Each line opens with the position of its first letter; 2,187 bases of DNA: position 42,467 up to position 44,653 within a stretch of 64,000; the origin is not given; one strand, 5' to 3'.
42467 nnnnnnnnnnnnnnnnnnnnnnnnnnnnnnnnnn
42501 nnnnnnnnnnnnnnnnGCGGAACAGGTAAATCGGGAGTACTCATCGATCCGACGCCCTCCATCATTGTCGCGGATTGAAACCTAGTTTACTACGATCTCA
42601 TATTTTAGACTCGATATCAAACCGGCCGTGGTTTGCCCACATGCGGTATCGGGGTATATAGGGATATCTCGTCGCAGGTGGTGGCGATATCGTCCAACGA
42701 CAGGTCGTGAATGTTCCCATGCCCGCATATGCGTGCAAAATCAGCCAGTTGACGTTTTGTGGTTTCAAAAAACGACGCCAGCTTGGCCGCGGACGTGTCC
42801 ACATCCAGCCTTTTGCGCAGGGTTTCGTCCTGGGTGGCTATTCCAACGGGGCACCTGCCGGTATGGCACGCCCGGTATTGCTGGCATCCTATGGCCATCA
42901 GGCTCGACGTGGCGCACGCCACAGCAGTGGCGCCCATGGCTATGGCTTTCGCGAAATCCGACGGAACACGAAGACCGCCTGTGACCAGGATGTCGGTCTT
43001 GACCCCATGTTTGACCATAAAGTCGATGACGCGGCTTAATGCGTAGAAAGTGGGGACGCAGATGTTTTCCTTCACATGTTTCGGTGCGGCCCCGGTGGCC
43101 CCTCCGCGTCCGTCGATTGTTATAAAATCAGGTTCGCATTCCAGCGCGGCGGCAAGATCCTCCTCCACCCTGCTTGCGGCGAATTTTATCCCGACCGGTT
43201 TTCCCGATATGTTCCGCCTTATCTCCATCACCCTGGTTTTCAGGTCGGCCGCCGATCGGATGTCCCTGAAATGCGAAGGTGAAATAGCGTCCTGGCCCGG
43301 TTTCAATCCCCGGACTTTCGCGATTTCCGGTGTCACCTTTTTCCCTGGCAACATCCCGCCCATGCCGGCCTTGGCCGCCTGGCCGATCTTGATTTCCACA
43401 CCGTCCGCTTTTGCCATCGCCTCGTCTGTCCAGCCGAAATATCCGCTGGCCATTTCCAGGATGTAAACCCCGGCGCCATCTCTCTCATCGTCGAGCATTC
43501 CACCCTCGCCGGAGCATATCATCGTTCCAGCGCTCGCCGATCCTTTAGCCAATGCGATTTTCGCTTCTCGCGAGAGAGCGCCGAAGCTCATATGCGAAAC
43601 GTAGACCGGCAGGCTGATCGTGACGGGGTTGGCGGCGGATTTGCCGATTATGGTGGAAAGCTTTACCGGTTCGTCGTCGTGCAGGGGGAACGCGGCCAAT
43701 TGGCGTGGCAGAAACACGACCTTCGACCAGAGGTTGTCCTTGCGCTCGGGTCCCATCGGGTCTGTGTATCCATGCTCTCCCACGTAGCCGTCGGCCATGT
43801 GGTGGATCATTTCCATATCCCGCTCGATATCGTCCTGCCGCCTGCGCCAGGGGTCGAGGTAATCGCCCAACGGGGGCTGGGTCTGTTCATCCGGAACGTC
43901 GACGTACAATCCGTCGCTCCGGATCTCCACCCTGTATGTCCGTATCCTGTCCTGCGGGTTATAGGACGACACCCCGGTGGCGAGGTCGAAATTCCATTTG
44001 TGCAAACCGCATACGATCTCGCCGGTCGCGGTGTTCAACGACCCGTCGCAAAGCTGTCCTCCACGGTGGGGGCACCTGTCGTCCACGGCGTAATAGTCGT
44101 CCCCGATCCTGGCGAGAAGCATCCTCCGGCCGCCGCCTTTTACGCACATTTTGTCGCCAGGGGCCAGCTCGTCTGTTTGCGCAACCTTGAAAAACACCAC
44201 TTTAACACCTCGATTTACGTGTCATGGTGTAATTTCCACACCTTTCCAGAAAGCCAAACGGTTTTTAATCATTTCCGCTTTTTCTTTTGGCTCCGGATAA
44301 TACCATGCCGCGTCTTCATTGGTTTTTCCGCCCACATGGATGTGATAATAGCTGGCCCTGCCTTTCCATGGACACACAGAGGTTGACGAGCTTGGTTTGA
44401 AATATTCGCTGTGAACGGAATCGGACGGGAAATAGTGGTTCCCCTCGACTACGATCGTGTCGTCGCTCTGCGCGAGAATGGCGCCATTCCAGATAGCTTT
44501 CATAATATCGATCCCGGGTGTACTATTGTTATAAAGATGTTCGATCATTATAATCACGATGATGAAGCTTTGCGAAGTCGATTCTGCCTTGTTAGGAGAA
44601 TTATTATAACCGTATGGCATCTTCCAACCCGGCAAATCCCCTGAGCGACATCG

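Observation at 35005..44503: Metallopterin-dependent ergothioneine synthase (MES)-like fusion next to EgtD, with four uncharacterised co-oriented partner genes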

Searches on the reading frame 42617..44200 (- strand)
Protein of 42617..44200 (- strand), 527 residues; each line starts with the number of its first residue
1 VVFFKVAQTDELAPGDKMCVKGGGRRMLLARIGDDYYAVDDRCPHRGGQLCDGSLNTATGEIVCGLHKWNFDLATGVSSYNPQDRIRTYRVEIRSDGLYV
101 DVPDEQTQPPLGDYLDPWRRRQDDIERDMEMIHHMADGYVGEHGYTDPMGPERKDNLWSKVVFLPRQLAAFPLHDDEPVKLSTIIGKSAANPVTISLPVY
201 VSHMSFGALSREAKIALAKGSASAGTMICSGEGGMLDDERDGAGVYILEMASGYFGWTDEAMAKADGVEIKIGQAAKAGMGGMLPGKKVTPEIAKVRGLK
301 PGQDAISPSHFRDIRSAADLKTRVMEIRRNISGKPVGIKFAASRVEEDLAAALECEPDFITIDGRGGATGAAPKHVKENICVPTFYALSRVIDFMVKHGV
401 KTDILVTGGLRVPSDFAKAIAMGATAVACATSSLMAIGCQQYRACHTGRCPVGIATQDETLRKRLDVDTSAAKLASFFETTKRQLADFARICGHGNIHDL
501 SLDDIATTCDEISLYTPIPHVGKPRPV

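Call 3: search_protein_families(library=pfam, proteins=[window:42617-44200:-], max_evalue=0.01)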
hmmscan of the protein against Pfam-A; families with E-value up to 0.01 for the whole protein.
window:42617-44200:- (527 aa): 6 families
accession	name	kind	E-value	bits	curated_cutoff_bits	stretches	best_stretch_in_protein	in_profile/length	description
PF01645.23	Glu_synthase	-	8.2e-97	325.1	20.4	1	170-493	42-367/369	Conserved region in glutamate synthase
PF00355.32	Rieske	-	2.1e-15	56.8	20.3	1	4-89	3-87/88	Rieske [2Fe-2S] domain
PF13806.12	Rieske_2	-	3.8e-11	43.3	27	1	3-100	2-103/104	Rieske-like [2Fe-2S] domain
PF01070.24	FMN_dh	-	2.5e-06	27.2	24.9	1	347-439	230-311/350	FMN-dependent dehydrogenase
PF22543.2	Rieske_4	-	1.9e-05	25.3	28.4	1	9-81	6-80/119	Soluble Rieske-type ferredoxin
PF00478.31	IMPDH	-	0.0013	18.2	25.6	1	376-428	184-234/345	IMP dehydrogenase / GMP reductase domain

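Call 4: search_protein_families(library=ncbifam, proteins=[window:42617-44200:-], max_evalue=0.01)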
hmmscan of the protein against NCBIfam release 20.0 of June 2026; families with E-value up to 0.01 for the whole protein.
window:42617-44200:- (527 aa): 10 families
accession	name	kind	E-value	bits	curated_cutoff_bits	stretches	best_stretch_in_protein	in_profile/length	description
NF008730.0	PRK11750.1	equivalog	8.2e-46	156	1047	1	202-493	864-1158/1490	glutamate synthase large subunit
NF007422.0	PRK09965.1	equivalog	3.3e-15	56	113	1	4-107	4-105/106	bifunctional 3-phenylpropionate/cinnamic acid dioxygenase ferredoxin subunit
NF042948.2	3PPDioc_HcaC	equivalog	5.6e-14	52.3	150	1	4-104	4-104/105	3-phenylpropionate/cinnamic acid dioxygenase ferredoxin subunit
TIGR02378.1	nirD_assim_sml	equivalog_domain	1.3e-12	47.7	74.65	1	5-100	4-103/105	nitrite reductase small subunit NirD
NF041683.1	ant_diox_AndAb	equivalog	3.3e-10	40.1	150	1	4-100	3-98/100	anthranilate 1,2-dioxygenase ferredoxin subunit AndAb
TIGR03966.1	actino_HemFlav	equivalog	1.2e-06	27.5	470.85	1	399-437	300-338/385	pre-mycofactocin synthase MftD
TIGR02377.1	MocE_fam_FeS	subfamily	1.3e-06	28.4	136.15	1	5-102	4-101/101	MocE family 2Fe-2S type ferredoxin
TIGR02151.1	IPP_isom_2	equivalog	6.7e-06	25.3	281.3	1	398-437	256-295/338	type 2 isopentenyl-diphosphate Delta-isomerase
NF052579.1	BetMthstMoxSdmAMthl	equivalog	8.8e-05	21.6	600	1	25-73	40-87/351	4beta-methylsterol monooxygenase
NF041174.1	SDX_Thmprot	equivalog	0.0025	17.9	170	1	16-77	15-75/109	sulredoxin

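Call 55: find_homologous_proteins(query=window:42617-44200:-, max_evalue=1e-30)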
Query window:42617-44200:- (527 aa): 8000 proteins with E <= 1e-30 among 8000 candidates; the best 120 are listed.
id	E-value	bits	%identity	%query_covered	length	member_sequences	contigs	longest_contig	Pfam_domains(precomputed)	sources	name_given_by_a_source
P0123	0.0e+0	1087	93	95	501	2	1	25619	PF01070.25,PF00355.33,PF13806.13,PF01645.24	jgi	-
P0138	3.2e-259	879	71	99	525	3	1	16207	PF01070.25,PF00355.33,PF13806.13,PF01645.24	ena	-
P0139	2.2e-257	873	72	99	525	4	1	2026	PF00355.33,PF13806.13,PF01645.24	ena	-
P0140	4.2e-254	862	71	99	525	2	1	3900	PF01070.25,PF00355.33,PF13806.13,PF01645.24,PF22543.3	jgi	jgi:glutamate synthase domain-containing protein 2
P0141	2.4e-251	853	69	99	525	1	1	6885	PF01070.25,PF00355.33,PF13806.13,PF01645.24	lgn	-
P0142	4.9e-250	849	69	99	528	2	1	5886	PF01070.25,PF00355.33,PF13806.13,PF01645.24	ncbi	ncbi:MAG: glutamate synthase-related protein [Nitrospinota bacterium]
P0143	3.2e-247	840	68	99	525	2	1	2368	PF00355.33,PF13806.13,PF01645.24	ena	-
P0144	1.9e-246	837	68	99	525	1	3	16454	PF00355.33,PF13806.13,PF01645.24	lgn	-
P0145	1.9e-245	834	68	99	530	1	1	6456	PF01070.25,PF00478.32,PF00355.33,PF13806.13,PF01645.24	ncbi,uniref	ncbi:Glutamate synthase [NADPH] large chain [hydrothermal vent metagenome]|uniref:Glutamate synthase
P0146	7.2e-244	828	68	99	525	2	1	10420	PF01070.25,PF00355.33,PF13806.13,PF01645.24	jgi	-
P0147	1.2e-243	828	69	100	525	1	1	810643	PF00355.33,PF13806.13,PF01645.24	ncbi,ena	-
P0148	2.4e-239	814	67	99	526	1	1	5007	PF01070.25,PF00355.33,PF13806.13,PF01645.24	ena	-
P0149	7.4e-236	802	66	100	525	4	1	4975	PF01070.25,PF00355.33,PF13806.13,PF01645.24,PF22543.3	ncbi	-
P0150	4.0e-234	796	66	99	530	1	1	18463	PF00355.33,PF13806.13,PF01645.24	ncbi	-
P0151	1.8e-233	794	66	99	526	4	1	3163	PF01070.25,PF00355.33,PF13806.13,PF01645.24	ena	-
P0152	1.6e-216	738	61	99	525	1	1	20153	PF01070.25,PF00355.33,PF13806.13,PF01645.24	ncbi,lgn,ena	-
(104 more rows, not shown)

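Call 56: find_encoding_contigs(protein=P0138, flank=8000, max_places=2)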
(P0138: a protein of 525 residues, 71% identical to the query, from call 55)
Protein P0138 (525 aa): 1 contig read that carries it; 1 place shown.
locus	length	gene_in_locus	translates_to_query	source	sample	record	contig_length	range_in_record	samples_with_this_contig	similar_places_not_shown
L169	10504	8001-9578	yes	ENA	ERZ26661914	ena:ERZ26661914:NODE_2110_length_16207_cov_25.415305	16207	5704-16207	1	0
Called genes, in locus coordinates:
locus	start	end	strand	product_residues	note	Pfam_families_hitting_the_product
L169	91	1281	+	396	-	PF00202:Aminotran_3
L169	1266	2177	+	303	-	PF02729:OTCace_N, PF00185:OTCace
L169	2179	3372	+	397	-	PF00764:Arginosuc_synth, PF20979:Arginosuc_syn_C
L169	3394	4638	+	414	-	PF12704:MacB_PCD, PF02687:FtsX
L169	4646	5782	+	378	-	PF13524:Glyco_trans_1_2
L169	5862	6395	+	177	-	-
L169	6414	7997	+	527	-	PF00732:GMC_oxred_N, PF05199:GMC_oxred_C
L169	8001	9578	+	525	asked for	PF00355:Rieske, PF13806:Rieske_2, PF01645:Glu_synthase, PF01070:FMN_dh (faint)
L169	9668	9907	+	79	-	PF03869:Arc (weak), PF22513:FitA-like_RHH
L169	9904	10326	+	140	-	PF01850:PIN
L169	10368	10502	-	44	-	?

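Call 57: find_encoding_contigs(protein=P0147, flank=8000, max_places=2)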
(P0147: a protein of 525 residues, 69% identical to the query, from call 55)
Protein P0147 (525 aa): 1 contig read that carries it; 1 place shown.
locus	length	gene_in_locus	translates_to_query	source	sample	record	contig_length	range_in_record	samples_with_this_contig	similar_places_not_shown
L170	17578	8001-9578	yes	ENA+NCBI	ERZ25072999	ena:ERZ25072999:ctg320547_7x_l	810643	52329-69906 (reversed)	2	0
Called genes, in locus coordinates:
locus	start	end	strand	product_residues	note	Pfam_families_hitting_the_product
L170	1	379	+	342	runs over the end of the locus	PF01208:URO-D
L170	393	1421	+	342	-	PF01208:URO-D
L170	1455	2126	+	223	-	PF02607:B12-binding_2, PF02310:B12-binding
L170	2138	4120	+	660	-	PF00111:Fer2 (weak), PF17650:RACo_linker, PF17651:Raco_middle, PF14574:RACo_C_ter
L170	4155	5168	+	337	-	PF01408:GFO_IDH_MocA, PF02629:CoA_binding (weak), PF02894:GFO_IDH_MocA_C, PF22725:GFO_IDH_MocA_C3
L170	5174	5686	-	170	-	PF00702:Hydrolase (faint), PF08282:Hydrolase_3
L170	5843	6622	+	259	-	PF14256:YwiC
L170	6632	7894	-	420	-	PF07995:GSDH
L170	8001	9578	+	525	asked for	PF00355:Rieske, PF13806:Rieske_2, PF01645:Glu_synthase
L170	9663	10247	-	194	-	-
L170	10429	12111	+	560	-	PF02690:Na_Pi_cotrans, PF01895:PhoU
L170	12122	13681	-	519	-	PF00672:HAMP, PF00512:HisKA, PF02518:HATPase_c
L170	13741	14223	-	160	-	-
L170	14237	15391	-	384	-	-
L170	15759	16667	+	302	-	PF01913:FTR, PF02741:FTR_C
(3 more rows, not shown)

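Call 58: find_encoding_contigs(protein=P0152, flank=8000, max_places=2)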
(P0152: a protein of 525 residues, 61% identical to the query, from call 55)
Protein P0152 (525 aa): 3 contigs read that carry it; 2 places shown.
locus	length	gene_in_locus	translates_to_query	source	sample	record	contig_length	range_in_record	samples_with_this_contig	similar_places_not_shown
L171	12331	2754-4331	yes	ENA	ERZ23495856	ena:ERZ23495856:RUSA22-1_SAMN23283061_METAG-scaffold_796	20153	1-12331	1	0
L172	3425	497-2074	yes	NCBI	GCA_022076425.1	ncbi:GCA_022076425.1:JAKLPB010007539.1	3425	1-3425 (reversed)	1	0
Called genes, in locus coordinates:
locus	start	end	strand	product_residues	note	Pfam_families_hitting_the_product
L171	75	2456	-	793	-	PF13620:CarboxypepD_reg, PF13715:CarbopepD_reg_2, PF07715:Plug (faint), PF00593:TonB_dep_Rec_b-barrel, PF14905:OMP_b-brl_3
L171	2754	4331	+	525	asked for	PF00355:Rieske, PF13806:Rieske_2, PF01645:Glu_synthase, PF01070:FMN_dh (faint)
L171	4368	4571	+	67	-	-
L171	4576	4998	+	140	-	-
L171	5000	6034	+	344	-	PF01794:Ferric_reduct, PF00355:Rieske, PF13806:Rieske_2, PF22543:Rieske_4 (weak)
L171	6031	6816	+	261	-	-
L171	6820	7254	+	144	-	-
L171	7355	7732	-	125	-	PF09313:TehB-like (weak)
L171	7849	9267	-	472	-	PF20434:BD-FAE (faint), PF00326:Peptidase_S9 (faint), PF12146:Hydrolase_4, PF08840:BAAT_C (faint)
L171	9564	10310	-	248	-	PF00578:AhpC-TSA, PF08534:Redoxin, PF00085:Thioredoxin (weak), PF02630:SCO1-SenC (weak), PF13905:Thioredoxin_8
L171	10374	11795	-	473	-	PF00149:Metallophos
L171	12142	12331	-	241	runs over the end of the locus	PF09394:Inhibitor_I42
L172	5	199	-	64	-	-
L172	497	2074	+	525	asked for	PF00355:Rieske, PF13806:Rieske_2, PF01645:Glu_synthase, PF01070:FMN_dh (faint)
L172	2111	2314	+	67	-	-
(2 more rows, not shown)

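Call 95: search_solved_structures(query=window:42617-44200:-, max_evalue=0.00001)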
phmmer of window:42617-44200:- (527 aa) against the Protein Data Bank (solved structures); distinct sequences matched with E-value up to 0.00001: 13.
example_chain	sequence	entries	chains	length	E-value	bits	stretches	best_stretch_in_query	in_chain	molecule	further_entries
7mfm_G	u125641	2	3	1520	4.2e-39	137.9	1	200-468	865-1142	Glutamate synthase (NADPH) large chain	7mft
2vdc_A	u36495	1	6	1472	3e-35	125.1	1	202-478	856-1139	GLUTAMATE SYNTHASE [NADPH] LARGE CHAIN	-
1ea0_A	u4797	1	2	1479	3.1e-35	125.1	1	202-478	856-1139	GLUTAMATE SYNTHASE [NADPH] LARGE CHAIN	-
6s6s_A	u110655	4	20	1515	3.2e-35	125.1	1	202-478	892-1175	Glutamate synthase [NADPH] large chain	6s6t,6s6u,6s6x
1llw_A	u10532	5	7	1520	1.8e-34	122.6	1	241-499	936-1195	Ferredoxin-dependent glutamate synthase | FERREDOXIN-DEPENDENT GLUTAMATE SYNTHASE 2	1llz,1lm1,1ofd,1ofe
5bok_A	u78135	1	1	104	4.9e-09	38.7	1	6-95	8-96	Ferredoxin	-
2qpz_A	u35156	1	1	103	1.9e-08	36.7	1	9-101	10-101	Naphthalene 1,2-dioxygenase system ferredoxin subunit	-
1vck_A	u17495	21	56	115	1.4e-07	33.9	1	2-100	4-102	ferredoxin component of carbazole | Ferredoxin CarAc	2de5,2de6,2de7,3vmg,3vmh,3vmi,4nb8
2e4p_A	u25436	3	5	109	1.4e-07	33.9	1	1-101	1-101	Biphenyl dioxygenase ferredoxin subunit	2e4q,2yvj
3gce_A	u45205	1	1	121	1.8e-07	33.5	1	5-94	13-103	Ferredoxin component of carbazole 1,9a-dioxygenase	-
4emj_B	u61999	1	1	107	2.5e-07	33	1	6-104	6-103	Toluene 1,2-dioxygenase system ferredoxin subunit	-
3dqy_A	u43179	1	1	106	3.2e-07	32.7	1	8-104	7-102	Toluene 1,2-dioxygenase system ferredoxin subunit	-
1fqt_A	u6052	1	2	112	8.5e-07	31.3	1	2-102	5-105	RIESKE-TYPE FERREDOXIN OF BIPHENYL DIOXYGENASE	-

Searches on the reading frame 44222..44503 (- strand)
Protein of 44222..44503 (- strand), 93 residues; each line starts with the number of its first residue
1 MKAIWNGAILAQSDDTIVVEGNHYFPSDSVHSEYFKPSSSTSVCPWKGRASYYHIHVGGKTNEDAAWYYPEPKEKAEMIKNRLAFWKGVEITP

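Call 81: search_solved_structures(query=window:44222-44503:-, max_evalue=0.01)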
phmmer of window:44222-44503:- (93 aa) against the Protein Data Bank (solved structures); distinct sequences matched with E-value up to 0.01: 1.
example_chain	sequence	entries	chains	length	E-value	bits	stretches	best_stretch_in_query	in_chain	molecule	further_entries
3djm_A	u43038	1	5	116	6.4e-11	45.4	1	23-85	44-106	Uncharacterized Protein DUF427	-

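Call 82: search_dna_similar(query=window:44222-44503:-, collection=plasmids, mode=protein, max_evalue=1e-8, max_rows=25, rows=spread)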
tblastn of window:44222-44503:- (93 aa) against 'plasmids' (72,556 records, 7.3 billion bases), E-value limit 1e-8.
Records with a match: 180; places in all: 187; records where one place covers at least 80% of the query: 178.
Best place of each record, by identity: 60-80% 7; <60% 173.
By first word of the organism name: Burkholderia 47; Acinetobacter 28; Klebsiella 26; Pseudomonas 25; Citrobacter 8; Enterobacter 7; Aeromonas 6; Picosynechococcus 5; Comamonas 4; Streptomyces 4; and 15 more.
By predicted mobility (MOB-suite, as given by PLSDB): non-mobilizable 76; conjugative 58; mobilizable 46.
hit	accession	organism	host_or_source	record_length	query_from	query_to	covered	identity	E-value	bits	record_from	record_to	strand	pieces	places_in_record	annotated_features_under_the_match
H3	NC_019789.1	Deinococcus peraridilitoris DSM 19664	-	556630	1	93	100%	63.4%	7e-36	134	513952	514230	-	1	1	DUF427 domain-containing protein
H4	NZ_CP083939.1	Comamonas thiooxydans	single cell,American Alligator's water ...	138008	1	93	100%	58.1%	6e-33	125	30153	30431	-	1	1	DUF427 domain-containing protein | mercuric reductase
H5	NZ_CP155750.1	Sphingomonas parapaucimobilis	Chinese cabbage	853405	1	92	99%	57.6%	5e-33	126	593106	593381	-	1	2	DUF427 domain-containing protein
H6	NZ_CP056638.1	Citrobacter freundii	culture,Wastewater influent sample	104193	1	91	98%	52.7%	1e-25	105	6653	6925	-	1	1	DUF427 domain-containing protein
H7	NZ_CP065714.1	Sphingomonas paucimobilis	-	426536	1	91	98%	51.6%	4e-27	109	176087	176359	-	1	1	DUF427 domain-containing protein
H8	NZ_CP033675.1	Burkholderia glumae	bacterial cell,diseased rice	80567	1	91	98%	50.5%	3e-23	99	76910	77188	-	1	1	DUF427 domain-containing protein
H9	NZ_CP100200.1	Burkholderia glumae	cell culture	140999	1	91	98%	50.5%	3e-23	99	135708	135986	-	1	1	DUF427 domain-containing protein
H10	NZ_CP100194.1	Burkholderia glumae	cell culture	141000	1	91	98%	50.5%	3e-23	99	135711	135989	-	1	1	DUF427 domain-containing protein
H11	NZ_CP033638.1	Burkholderia glumae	cell,broken rice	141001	1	91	98%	50.5%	3e-23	99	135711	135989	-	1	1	DUF427 domain-containing protein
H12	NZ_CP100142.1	Burkholderia glumae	cell culture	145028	1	91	98%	50.5%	3e-23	99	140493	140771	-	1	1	DUF427 domain-containing protein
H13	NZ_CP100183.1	Burkholderia glumae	cell culture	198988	1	91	98%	50.5%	3e-23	99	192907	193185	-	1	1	DUF427 domain-containing protein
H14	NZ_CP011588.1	Enterobacter asburiae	Homo sapiens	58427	1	91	98%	47.3%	4e-23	98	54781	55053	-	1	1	DUF427 domain-containing protein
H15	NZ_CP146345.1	Pseudomonas sp. ML2-2023-3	Cell culture,Leaf wash from mixed-leaf ...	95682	1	91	98%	47.3%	4e-23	98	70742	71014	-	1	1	DUF427 domain-containing protein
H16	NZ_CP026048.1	Raoultella planticola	Homo sapiens,G-tube swab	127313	1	91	98%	47.3%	4e-23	98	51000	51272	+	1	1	DUF427 domain-containing protein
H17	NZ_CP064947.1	Pseudomonas fulva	Homo sapiens,pleural fluid,pleural ...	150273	1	91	98%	47.3%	4e-23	98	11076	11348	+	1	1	DUF427 domain-containing protein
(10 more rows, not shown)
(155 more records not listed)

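Call 84: get_annotated_region(hit=H3, flank=4000)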
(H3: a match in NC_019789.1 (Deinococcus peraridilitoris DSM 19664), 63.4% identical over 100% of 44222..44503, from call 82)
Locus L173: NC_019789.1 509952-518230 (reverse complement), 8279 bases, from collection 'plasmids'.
description: Deinococcus peraridilitoris DSM 19664 plasmid pDEIPE01, complete sequence
organism: Deinococcus peraridilitoris DSM 19664 (NCBI taxid 937777)
taxonomy: Bacteria; Deinococcota; Deinococci; Deinococcales; Deinococcaceae; Deinococcus; Deinococcus peraridilitoris; Deinococcus peraridilitoris DSM 19664
host: -; source: -; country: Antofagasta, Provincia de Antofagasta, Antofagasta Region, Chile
typing (MOB-suite, as given by PLSDB): mobilizable; relaxase MOBP,MOBP
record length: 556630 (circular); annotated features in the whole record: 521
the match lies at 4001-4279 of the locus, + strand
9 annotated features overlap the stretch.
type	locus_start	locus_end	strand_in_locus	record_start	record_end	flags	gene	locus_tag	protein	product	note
CDS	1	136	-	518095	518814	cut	-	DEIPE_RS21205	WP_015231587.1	Crp/Fnr family transcriptional regulator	GO:0006355 - regulation of DNA-templated transcription [Evidence IEA]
CDS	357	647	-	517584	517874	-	-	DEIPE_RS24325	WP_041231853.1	hypothetical protein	-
CDS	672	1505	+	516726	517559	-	-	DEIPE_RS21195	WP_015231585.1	SDR family oxidoreductase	-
CDS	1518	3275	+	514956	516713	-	-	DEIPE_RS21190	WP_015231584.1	glycoside hydrolase family 15 protein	-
CDS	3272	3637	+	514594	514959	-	-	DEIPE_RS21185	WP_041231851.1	hypothetical protein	-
CDS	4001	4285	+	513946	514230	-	-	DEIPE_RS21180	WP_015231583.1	DUF427 domain-containing protein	-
CDS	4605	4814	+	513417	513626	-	-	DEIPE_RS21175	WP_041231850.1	hypothetical protein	-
CDS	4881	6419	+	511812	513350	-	lpdA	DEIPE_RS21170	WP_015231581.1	dihydrolipoyl dehydrogenase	GO:0045454 - cell redox homeostasis [Evidence IEA]; GO:0051068 - dihydrolipoamide metabolic process [Evidence IEA]; ...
CDS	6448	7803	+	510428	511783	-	-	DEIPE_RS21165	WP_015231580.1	FAD-dependent oxidoreductase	-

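Call 85: get_annotated_region(hit=H5, flank=4000)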
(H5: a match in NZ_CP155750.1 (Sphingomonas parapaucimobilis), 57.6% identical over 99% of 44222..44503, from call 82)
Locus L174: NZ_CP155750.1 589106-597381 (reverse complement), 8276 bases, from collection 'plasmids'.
description: Sphingomonas parapaucimobilis strain YK209 plasmid unnamed2, complete sequence
organism: Sphingomonas parapaucimobilis (NCBI taxid 28213)
taxonomy: Bacteria; Pseudomonadota; Alphaproteobacteria; Sphingomonadales; Sphingomonadaceae; Sphingomonas; Sphingomonas parapaucimobilis
host: -; source: Chinese cabbage; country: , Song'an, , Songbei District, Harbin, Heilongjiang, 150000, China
typing (MOB-suite, as given by PLSDB): non-mobilizable
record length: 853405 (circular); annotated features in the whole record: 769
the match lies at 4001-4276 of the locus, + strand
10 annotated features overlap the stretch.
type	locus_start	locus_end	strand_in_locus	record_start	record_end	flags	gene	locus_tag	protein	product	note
CDS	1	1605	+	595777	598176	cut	-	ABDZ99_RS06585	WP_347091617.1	fimbria/pilus outer membrane usher protein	GO:0009297 - pilus assembly [Evidence IEA]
CDS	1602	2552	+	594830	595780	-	-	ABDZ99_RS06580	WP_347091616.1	spore coat U domain-containing protein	-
CDS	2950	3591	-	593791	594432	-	-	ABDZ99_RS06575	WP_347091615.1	UPF0149 family protein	-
CDS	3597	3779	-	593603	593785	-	-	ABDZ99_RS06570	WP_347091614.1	hypothetical protein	-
CDS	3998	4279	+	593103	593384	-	-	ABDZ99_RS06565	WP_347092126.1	DUF427 domain-containing protein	-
CDS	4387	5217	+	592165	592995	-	-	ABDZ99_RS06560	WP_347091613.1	aldo/keto reductase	-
CDS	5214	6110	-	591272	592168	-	-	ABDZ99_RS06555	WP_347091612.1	LysR family transcriptional regulator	-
CDS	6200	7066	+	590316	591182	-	-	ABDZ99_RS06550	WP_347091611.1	aldo/keto reductase family oxidoreductase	-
CDS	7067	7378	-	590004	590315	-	-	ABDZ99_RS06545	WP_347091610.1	metalloregulator ArsR/SmtB family transcription factor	GO:0006355 - regulation of DNA-templated transcription [Evidence IEA]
CDS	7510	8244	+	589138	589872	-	-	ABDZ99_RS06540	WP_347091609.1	3-oxoacyl-ACP reductase family protein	-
